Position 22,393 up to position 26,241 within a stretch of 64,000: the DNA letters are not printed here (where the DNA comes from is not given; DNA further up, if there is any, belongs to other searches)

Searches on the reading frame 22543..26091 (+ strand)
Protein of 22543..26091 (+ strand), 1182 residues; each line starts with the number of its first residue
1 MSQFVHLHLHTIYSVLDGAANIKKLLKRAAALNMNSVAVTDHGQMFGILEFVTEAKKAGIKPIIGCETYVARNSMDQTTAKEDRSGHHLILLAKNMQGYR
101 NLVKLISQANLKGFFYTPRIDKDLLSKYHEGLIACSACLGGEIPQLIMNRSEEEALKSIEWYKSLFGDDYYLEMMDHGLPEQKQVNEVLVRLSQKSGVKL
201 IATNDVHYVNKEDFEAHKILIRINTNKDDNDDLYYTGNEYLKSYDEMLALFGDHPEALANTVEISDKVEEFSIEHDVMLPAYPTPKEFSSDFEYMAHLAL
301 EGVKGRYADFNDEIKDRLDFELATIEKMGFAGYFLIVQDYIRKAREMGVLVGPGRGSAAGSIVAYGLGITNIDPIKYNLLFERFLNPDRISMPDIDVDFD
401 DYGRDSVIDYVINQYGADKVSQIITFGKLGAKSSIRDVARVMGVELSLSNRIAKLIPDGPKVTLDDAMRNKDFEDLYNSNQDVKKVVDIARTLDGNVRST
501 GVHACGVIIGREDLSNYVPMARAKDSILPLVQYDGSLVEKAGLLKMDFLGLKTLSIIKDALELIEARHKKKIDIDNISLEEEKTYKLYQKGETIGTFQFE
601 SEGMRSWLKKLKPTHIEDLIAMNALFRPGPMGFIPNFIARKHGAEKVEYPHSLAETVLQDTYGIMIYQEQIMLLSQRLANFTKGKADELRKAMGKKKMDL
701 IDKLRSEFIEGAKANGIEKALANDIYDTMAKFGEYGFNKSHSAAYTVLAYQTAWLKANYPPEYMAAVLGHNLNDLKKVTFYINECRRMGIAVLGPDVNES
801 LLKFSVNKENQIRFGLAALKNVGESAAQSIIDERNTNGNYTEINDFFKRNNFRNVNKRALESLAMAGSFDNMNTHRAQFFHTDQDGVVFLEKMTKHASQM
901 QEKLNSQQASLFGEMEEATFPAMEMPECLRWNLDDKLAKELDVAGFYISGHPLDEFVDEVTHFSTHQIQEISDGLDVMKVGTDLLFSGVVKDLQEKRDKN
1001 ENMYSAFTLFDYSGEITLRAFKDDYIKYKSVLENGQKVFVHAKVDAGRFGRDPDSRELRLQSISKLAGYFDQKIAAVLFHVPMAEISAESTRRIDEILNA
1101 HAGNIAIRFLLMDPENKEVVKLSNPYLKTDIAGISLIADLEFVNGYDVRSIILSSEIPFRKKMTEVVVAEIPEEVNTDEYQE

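Call 8: search_protein_families(library=pfam, proteins=[window:22543-26091:+], max_evalue=0.001)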
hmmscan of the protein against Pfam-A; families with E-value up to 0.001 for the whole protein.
window:22543-26091:+ (1182 aa): 5 families
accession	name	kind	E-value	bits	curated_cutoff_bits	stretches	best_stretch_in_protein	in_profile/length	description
PF07733.18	DNA_pol3_alpha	-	2.3e-95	319.6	23.9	1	293-550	1-260/260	Bacterial DNA polymerase III alpha NTPase domain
PF17657.6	DNA_pol3_finger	-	7.3e-63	211.3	22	1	553-716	1-166/166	Bacterial DNA polymerase III alpha subunit finger domain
PF02811.25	PHP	-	6.4e-56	189.6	26.4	1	6-177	1-164/164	PHP domain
PF14579.12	HHH_6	-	1.3e-28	99.5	25.6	1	789-878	1-89/90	Helix-hairpin-helix motif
PF01336.31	tRNA_anti-codon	-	1.1e-06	28.9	27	1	988-1064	5-73/75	OB-fold nucleic acid binding domain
